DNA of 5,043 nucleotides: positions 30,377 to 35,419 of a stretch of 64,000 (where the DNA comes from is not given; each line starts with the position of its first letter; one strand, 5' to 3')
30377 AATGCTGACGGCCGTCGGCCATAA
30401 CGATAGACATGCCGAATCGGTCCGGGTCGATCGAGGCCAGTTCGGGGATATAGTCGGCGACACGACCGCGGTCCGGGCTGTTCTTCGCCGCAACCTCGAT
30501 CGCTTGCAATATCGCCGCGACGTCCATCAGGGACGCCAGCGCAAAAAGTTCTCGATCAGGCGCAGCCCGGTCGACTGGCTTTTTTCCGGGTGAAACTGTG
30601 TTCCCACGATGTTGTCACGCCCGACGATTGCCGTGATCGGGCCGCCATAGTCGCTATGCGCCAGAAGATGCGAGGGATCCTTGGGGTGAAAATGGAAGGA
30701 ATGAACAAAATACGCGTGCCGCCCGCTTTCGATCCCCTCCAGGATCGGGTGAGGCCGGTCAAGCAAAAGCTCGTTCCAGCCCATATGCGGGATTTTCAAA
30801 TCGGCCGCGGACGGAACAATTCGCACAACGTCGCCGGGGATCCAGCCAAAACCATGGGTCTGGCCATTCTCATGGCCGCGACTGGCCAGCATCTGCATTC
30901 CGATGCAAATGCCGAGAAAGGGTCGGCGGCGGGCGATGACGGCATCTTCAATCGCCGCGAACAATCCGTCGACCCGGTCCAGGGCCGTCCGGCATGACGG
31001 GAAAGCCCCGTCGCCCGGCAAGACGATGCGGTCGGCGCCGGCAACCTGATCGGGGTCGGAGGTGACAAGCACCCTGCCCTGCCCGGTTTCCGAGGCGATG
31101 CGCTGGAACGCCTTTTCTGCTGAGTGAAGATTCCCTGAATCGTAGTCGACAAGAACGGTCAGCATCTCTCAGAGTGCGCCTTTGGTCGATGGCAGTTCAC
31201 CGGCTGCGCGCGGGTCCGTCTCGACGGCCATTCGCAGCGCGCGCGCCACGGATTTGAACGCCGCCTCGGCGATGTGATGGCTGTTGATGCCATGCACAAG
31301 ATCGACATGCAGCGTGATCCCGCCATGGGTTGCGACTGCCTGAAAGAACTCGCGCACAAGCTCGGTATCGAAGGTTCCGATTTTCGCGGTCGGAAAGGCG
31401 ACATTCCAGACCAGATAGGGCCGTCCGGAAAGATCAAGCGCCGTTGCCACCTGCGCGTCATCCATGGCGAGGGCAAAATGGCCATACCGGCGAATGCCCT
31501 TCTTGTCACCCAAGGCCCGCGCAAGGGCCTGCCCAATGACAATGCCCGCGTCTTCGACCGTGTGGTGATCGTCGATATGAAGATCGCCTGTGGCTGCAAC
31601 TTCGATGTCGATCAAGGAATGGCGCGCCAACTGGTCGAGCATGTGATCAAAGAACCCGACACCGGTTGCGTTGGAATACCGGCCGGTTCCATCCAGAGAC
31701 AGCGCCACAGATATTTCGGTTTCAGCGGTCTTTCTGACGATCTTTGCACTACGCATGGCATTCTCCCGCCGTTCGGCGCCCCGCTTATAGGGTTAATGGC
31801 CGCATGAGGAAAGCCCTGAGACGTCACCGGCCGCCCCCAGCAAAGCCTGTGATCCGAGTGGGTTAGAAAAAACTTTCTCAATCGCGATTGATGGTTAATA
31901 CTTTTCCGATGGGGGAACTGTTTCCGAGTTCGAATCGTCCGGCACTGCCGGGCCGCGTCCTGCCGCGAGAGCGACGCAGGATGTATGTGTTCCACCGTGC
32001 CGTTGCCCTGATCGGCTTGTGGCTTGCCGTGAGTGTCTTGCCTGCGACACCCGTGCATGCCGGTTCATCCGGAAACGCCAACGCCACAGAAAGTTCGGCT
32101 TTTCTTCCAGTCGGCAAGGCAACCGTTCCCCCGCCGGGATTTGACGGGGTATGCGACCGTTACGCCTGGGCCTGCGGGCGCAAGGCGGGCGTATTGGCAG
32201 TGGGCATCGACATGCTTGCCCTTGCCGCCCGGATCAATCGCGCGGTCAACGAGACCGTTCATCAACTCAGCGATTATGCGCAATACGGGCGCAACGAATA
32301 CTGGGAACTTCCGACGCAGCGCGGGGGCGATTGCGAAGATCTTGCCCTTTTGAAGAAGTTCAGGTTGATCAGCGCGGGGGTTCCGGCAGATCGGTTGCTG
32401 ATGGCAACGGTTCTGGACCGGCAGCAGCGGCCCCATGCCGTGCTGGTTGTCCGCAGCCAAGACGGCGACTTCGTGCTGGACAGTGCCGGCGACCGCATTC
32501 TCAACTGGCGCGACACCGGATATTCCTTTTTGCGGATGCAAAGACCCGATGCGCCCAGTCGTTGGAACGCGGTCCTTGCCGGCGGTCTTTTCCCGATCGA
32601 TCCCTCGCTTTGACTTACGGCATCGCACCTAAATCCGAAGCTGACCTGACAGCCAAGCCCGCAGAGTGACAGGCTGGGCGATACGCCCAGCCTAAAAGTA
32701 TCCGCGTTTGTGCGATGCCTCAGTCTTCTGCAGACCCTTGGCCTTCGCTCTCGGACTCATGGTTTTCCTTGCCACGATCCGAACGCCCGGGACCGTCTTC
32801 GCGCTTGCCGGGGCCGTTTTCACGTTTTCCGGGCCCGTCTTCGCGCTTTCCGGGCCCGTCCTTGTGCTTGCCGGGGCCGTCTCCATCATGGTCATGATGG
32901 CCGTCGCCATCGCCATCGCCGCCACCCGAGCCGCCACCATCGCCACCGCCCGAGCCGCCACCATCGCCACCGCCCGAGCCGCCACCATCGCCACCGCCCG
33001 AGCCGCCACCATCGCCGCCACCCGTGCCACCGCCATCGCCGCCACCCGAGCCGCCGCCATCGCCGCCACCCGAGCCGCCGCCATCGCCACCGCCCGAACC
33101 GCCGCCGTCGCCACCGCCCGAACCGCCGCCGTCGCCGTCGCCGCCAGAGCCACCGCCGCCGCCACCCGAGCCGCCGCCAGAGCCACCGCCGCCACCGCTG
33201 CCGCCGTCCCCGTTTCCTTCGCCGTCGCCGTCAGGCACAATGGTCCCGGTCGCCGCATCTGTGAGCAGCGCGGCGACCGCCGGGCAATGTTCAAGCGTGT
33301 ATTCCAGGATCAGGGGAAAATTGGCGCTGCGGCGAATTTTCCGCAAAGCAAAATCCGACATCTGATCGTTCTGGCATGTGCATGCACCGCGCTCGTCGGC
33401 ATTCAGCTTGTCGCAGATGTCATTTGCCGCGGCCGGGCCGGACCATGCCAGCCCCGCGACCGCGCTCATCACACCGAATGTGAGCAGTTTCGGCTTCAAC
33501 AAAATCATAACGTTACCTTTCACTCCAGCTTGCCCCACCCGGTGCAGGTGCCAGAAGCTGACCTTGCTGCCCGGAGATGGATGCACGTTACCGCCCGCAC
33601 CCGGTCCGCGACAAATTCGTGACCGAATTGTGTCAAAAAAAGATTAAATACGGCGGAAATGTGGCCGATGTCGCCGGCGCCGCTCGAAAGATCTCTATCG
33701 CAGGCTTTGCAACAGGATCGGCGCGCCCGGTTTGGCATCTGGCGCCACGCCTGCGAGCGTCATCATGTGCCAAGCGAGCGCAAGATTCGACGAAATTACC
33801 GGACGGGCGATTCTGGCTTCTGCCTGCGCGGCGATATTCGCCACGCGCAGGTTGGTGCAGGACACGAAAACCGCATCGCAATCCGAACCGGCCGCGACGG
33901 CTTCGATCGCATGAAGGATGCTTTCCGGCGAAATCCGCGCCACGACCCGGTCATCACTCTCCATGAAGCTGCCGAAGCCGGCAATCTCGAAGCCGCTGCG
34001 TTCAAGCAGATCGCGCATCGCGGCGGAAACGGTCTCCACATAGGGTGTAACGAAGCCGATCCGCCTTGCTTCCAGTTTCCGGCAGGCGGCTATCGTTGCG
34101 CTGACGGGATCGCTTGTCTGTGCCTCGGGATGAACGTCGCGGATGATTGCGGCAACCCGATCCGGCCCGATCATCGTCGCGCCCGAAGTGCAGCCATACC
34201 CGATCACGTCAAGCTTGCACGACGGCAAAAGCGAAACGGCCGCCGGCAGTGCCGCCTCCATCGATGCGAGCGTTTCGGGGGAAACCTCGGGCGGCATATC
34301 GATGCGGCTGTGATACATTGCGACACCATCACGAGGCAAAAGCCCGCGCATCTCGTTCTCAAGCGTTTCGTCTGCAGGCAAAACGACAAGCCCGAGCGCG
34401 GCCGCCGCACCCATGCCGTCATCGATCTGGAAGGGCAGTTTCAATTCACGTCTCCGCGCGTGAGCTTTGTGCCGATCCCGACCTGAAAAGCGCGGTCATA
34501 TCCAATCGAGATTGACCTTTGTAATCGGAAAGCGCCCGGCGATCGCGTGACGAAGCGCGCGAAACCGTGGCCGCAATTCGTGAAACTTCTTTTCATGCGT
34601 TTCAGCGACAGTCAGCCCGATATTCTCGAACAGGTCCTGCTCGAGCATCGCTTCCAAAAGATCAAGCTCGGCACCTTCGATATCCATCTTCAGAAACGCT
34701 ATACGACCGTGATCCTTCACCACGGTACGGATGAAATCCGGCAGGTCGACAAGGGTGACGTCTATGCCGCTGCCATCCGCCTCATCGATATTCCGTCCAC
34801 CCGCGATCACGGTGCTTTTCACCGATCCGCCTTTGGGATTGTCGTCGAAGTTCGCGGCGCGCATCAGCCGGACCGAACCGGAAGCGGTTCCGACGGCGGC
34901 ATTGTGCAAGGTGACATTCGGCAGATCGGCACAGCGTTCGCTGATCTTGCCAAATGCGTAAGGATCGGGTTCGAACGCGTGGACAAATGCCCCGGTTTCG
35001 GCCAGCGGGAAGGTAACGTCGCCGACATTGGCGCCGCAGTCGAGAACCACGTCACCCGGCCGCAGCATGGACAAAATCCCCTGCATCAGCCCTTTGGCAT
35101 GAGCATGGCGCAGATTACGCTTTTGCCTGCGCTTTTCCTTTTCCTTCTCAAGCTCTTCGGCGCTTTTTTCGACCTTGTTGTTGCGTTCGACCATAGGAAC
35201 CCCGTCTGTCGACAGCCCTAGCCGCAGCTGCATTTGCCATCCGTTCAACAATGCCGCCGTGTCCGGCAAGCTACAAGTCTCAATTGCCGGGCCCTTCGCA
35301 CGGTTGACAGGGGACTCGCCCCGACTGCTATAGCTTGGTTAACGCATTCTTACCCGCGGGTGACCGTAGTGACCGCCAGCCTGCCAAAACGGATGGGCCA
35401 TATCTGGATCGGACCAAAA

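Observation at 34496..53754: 19-kb glycosyltransferase/methyltransferase island with no priming enzyme, no exporter, no membrane protein and no sugar-nucleotide genes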

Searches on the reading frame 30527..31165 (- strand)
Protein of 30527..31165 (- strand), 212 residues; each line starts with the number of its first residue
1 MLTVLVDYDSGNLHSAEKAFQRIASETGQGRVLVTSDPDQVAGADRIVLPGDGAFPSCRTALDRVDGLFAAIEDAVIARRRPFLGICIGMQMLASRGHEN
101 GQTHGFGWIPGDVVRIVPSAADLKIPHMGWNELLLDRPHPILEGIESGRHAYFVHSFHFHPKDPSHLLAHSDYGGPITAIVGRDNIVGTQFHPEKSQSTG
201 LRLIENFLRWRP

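Call 7: search_protein_families(library=pfam, proteins=[window:30527-31165:-], max_evalue=0.001)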
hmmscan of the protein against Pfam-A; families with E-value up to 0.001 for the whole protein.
window:30527-31165:- (212 aa): 4 families
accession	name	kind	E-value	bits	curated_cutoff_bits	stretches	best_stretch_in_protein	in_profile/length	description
PF00117.34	GATase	-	5.2e-19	69.1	22.8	1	44-208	43-187/190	Glutamine amidotransferase class-I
PF01174.25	SNO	-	1.2e-05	25.8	27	0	18-98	13-86/188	SNO glutamine amidotransferase family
PF07722.19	Peptidase_C26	-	0.0007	19.9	20.5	0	71-94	96-119/219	Peptidase C26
PF07685.20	GATase_3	-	0.00087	19.4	27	0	34-110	30-112/196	CobB/CobQ-like glutamine amidotransferase domain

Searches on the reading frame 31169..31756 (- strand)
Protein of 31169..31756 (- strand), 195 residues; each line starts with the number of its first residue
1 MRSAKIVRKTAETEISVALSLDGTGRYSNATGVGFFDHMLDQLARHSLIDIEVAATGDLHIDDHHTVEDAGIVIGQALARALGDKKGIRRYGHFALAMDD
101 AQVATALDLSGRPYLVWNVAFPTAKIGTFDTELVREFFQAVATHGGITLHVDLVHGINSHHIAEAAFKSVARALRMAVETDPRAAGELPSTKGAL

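Call 7: search_protein_families(library=pfam, proteins=[window:31169-31756:-], max_evalue=0.001)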
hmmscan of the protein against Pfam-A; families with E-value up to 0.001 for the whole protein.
window:31169-31756:- (195 aa): 1 family
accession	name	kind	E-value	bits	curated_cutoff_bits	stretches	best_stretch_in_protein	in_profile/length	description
PF00475.24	IGPD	-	1.9e-65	219.8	27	1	31-174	1-144/144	Imidazoleglycerol-phosphate dehydratase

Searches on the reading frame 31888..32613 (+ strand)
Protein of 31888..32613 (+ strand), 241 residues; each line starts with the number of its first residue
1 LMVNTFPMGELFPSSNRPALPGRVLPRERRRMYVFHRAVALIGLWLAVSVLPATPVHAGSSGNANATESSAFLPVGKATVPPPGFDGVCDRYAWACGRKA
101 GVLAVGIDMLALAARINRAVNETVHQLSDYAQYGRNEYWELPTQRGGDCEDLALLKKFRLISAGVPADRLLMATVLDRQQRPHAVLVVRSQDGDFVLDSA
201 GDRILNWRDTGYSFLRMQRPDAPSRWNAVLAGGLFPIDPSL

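Call 7: search_protein_families(library=pfam, proteins=[window:31888-32613:+], max_evalue=0.001)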
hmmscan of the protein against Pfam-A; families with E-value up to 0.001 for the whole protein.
window:31888-32613:+ (241 aa): 1 family
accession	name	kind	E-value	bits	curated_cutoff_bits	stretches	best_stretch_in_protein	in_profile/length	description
PF06035.17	Peptidase_C93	-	2.2e-41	141.8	27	1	76-229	2-157/162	Bacterial transglutaminase-like cysteine proteinase BTLCP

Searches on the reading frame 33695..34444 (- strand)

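Call 79: search_protein_families(library=pfam, proteins=[window:33695-34444:-], max_evalue=0.0001)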
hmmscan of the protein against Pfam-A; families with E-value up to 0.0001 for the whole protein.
window:33695-34444:- (249 aa): 1 family
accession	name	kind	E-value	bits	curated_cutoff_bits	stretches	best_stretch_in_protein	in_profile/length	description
PF17645.6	Amdase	-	2.1e-19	70.5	25.9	1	115-237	98-221/228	Arylmalonate decarboxylase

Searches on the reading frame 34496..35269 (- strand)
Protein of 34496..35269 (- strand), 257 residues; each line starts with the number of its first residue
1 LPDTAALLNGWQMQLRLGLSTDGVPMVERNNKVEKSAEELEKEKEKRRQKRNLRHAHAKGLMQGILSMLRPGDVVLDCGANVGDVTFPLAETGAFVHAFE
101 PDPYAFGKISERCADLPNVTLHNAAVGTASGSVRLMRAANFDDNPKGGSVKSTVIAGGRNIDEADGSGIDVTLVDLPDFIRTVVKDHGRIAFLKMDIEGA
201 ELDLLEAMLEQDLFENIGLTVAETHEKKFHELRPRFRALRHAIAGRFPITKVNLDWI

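Call 5: search_protein_families(library=pfam, proteins=[window:34496-35269:-], max_evalue=0.01)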
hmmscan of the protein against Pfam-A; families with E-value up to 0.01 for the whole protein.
window:34496-35269:- (257 aa): 2 families
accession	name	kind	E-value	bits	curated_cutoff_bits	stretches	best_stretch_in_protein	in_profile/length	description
PF05050.19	Methyltransf_21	-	2.2e-17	64.1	22.7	1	77-236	1-166/173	Methyltransferase FkbM domain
PF13649.12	Methyltransf_25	-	0.0053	17.9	27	0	75-126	1-55/97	Methyltransferase domain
